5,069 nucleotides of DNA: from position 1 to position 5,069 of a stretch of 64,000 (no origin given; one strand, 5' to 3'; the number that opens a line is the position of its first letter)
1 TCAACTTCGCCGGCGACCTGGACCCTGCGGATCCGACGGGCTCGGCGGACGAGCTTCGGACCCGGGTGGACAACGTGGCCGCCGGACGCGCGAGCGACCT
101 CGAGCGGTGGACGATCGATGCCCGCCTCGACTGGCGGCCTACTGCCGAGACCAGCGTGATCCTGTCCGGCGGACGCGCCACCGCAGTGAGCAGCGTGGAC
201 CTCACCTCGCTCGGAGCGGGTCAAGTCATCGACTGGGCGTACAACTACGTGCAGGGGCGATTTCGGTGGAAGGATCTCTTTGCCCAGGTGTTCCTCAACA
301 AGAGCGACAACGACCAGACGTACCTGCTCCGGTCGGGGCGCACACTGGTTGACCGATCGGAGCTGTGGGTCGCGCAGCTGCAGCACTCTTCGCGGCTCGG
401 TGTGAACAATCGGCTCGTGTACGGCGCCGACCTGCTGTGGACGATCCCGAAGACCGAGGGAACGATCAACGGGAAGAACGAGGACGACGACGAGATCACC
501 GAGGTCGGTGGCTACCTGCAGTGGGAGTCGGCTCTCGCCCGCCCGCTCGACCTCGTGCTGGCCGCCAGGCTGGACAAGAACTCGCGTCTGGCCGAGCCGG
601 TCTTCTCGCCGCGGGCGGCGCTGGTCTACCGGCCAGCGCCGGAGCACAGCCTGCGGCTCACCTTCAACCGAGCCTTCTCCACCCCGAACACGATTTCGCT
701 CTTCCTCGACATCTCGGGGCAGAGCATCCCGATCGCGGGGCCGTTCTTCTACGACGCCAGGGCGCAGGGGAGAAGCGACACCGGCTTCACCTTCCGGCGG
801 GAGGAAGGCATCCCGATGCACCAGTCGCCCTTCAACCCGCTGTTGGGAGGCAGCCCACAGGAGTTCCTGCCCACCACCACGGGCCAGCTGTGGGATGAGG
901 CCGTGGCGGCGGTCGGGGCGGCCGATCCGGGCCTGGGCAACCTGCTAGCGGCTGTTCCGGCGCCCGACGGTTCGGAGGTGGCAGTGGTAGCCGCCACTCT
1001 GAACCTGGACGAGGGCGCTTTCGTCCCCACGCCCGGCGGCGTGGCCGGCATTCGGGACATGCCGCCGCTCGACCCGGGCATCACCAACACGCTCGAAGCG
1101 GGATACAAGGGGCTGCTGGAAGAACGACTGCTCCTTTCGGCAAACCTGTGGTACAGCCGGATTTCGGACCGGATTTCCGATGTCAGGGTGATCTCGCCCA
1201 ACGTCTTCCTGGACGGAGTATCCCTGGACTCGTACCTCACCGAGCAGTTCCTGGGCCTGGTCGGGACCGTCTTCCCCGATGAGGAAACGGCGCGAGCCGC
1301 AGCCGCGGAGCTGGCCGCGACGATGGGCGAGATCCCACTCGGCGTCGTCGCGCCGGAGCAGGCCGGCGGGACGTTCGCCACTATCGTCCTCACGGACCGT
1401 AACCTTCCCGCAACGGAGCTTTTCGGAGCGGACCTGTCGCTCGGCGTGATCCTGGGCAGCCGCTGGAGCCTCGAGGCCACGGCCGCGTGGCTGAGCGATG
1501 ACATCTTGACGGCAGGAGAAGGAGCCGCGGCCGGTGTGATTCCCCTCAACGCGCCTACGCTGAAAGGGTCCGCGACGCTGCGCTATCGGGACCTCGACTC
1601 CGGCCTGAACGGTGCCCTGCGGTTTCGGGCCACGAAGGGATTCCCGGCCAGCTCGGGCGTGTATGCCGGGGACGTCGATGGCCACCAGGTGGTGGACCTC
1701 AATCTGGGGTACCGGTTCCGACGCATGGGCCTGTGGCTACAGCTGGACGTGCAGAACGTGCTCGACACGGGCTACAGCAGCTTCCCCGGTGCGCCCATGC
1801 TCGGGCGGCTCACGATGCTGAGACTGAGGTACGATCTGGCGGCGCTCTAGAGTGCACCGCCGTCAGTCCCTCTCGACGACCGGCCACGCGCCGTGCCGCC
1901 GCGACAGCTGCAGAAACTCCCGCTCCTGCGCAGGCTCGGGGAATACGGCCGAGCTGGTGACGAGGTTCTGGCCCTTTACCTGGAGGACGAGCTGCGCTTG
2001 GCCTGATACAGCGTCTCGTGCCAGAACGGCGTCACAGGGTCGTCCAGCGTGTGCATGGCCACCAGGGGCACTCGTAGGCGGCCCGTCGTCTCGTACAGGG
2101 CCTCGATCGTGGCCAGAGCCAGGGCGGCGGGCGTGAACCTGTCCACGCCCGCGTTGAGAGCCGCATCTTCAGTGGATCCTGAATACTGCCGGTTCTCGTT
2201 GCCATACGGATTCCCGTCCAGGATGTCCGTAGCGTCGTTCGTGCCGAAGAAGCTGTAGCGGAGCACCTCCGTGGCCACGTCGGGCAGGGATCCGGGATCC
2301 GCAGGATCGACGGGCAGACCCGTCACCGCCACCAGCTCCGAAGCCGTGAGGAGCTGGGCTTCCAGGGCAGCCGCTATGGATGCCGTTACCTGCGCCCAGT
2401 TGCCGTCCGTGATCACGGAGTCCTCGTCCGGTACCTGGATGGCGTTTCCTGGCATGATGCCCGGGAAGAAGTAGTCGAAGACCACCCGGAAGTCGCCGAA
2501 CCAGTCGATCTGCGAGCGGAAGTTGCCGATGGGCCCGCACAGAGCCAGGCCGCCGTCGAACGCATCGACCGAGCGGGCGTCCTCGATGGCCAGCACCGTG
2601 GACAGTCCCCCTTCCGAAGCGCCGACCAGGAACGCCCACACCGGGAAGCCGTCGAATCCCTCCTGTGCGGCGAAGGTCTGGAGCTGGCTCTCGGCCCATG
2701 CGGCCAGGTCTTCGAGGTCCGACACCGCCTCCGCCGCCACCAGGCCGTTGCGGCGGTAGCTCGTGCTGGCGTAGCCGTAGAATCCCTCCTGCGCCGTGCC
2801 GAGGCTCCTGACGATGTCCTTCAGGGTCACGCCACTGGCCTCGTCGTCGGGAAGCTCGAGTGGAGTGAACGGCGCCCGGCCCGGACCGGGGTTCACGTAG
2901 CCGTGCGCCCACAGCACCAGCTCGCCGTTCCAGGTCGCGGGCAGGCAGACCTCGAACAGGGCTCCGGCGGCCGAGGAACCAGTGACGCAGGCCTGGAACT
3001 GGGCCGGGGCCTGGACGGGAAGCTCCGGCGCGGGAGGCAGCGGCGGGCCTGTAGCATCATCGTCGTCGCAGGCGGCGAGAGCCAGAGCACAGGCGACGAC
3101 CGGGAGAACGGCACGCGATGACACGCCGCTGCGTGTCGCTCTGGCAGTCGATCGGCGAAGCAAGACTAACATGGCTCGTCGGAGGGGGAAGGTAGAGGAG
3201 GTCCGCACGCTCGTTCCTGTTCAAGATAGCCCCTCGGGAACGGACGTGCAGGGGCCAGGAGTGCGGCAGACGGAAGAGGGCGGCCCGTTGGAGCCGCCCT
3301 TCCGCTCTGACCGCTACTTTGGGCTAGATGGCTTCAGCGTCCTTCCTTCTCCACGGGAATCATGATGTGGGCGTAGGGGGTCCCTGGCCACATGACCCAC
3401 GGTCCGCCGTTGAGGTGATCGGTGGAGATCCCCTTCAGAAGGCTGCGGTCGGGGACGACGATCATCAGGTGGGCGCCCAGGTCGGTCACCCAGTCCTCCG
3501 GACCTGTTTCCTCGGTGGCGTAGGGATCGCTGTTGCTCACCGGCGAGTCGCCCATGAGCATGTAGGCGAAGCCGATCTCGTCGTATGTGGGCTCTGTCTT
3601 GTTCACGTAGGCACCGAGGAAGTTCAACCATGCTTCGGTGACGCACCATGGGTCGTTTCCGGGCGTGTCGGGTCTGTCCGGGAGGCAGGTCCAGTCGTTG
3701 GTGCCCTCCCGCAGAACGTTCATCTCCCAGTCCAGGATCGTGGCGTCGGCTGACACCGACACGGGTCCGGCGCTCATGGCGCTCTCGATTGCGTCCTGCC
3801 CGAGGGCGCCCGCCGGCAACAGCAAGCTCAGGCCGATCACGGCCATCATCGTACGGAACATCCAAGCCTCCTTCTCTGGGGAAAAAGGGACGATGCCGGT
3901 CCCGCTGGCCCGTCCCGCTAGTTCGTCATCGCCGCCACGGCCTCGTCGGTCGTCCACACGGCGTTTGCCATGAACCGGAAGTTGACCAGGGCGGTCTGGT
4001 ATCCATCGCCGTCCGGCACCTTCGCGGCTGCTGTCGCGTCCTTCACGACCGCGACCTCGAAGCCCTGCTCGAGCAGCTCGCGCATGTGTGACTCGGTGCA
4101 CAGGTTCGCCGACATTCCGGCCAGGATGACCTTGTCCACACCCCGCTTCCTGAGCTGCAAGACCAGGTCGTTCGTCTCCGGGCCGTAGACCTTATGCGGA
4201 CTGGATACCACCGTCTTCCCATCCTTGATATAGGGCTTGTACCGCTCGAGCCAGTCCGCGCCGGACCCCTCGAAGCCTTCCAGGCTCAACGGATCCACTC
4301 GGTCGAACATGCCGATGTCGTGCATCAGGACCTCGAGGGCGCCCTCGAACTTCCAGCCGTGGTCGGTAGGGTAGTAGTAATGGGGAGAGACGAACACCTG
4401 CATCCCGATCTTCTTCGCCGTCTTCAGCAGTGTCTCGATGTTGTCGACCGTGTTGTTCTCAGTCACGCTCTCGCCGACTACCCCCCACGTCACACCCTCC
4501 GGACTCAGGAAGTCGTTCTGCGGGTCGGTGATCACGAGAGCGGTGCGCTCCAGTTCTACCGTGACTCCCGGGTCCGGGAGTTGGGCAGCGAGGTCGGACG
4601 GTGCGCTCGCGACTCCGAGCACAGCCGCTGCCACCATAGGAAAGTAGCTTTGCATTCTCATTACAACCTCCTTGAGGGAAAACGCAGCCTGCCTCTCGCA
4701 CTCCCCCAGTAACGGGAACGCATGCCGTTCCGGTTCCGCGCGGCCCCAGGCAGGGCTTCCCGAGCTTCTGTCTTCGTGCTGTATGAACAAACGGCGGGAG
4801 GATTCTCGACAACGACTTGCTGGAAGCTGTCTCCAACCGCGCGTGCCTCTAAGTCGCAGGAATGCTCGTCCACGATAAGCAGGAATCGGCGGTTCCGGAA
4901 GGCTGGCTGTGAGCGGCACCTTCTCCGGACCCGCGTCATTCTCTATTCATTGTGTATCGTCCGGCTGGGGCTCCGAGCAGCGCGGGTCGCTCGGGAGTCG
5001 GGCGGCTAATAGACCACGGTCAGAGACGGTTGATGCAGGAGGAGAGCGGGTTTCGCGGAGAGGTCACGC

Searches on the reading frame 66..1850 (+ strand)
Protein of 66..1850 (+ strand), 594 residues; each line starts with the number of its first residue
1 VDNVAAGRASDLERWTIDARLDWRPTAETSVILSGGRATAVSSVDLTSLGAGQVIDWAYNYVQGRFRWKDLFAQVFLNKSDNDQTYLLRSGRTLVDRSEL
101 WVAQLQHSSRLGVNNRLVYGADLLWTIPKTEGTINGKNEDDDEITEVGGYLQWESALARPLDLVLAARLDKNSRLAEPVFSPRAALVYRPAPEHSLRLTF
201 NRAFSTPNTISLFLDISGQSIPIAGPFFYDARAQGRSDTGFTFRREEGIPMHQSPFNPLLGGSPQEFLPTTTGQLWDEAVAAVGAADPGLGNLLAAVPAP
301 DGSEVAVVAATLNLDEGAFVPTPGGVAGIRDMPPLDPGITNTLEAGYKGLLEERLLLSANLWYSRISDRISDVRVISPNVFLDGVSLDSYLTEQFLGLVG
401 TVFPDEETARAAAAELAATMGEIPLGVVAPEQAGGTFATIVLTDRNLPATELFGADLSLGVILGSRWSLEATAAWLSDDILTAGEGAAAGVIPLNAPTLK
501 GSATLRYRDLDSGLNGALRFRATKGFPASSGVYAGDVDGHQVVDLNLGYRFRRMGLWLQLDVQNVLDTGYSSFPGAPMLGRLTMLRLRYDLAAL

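Call 55: search_protein_families(library=pfam, proteins=[window:66-1850:+], max_evalue=1e-8)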
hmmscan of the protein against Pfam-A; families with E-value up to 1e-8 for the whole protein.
window:66-1850:+ (594 aa): 1 family
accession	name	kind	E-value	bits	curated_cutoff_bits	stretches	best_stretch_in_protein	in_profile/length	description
PF00593.30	TonB_dep_Rec_b-barrel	-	3.1e-28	100.2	27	2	322-565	254-436/436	TonB dependent receptor-like, beta-barrel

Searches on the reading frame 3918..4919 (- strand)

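Call 55: search_protein_families(library=pfam, proteins=[window:3918-4919:-], max_evalue=1e-8)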
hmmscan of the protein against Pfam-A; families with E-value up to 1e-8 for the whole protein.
window:3918-4919:- (333 aa): 1 family
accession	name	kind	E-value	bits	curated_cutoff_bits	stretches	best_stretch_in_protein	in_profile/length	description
PF00857.26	Isochorismatase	-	1.2e-26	94.4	27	1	126-325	1-174/175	Isochorismatase domain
